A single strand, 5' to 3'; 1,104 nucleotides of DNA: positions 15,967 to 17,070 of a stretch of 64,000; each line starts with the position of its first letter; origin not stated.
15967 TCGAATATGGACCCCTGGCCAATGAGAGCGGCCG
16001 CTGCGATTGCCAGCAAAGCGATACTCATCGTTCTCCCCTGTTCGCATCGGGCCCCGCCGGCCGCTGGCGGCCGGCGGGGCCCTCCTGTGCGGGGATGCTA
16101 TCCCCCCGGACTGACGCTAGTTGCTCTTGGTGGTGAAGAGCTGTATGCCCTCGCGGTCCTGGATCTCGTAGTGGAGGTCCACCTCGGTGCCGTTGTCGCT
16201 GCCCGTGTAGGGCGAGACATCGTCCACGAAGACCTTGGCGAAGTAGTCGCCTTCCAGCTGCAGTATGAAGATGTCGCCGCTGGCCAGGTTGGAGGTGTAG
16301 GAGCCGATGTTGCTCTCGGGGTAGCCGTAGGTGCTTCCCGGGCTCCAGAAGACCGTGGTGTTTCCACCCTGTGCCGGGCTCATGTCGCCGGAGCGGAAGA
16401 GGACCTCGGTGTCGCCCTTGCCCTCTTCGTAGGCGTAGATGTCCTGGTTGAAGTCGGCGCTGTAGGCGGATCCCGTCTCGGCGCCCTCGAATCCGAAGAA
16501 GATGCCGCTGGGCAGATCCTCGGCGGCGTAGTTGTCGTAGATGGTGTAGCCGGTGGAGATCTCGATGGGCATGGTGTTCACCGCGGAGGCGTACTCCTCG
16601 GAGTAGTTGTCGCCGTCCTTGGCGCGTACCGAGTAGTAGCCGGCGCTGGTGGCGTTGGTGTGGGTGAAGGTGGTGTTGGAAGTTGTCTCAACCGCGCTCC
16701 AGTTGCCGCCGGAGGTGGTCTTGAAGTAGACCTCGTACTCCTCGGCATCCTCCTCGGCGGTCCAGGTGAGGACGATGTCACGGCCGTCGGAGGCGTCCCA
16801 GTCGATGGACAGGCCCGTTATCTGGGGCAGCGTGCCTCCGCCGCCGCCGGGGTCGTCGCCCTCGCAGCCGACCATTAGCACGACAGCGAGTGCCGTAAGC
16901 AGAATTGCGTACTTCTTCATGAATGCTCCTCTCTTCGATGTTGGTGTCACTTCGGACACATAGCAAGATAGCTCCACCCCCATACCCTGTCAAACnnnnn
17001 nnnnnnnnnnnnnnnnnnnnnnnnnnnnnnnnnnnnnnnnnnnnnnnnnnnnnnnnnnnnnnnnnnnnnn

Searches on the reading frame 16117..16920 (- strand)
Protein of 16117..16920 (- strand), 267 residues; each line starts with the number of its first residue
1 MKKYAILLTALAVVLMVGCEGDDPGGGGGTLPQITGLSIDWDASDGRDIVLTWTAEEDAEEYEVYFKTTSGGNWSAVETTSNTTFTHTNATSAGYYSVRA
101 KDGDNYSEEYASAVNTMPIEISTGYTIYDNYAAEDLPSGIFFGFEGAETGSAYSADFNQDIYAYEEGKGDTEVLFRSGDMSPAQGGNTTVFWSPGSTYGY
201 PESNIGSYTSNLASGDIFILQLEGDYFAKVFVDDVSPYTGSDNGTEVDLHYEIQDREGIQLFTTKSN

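Call 25: search_protein_families(library=pfam, proteins=[window:16117-16920:-], max_evalue=0.01)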
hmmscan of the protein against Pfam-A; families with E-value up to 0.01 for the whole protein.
window:16117-16920:- (267 aa): 1 family
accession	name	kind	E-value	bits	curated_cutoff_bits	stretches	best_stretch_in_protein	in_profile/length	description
PF21910.2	GH85_C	-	0.00011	23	27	1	48-85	18-54/95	GH85 endohexosaminidases, C-terminal domain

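Call 74: search_protein_families(library=ncbifam, proteins=[window:16117-16920:-], max_evalue=0.01)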
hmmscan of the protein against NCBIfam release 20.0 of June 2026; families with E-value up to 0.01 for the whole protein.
window:16117-16920:- (267 aa): 0 families
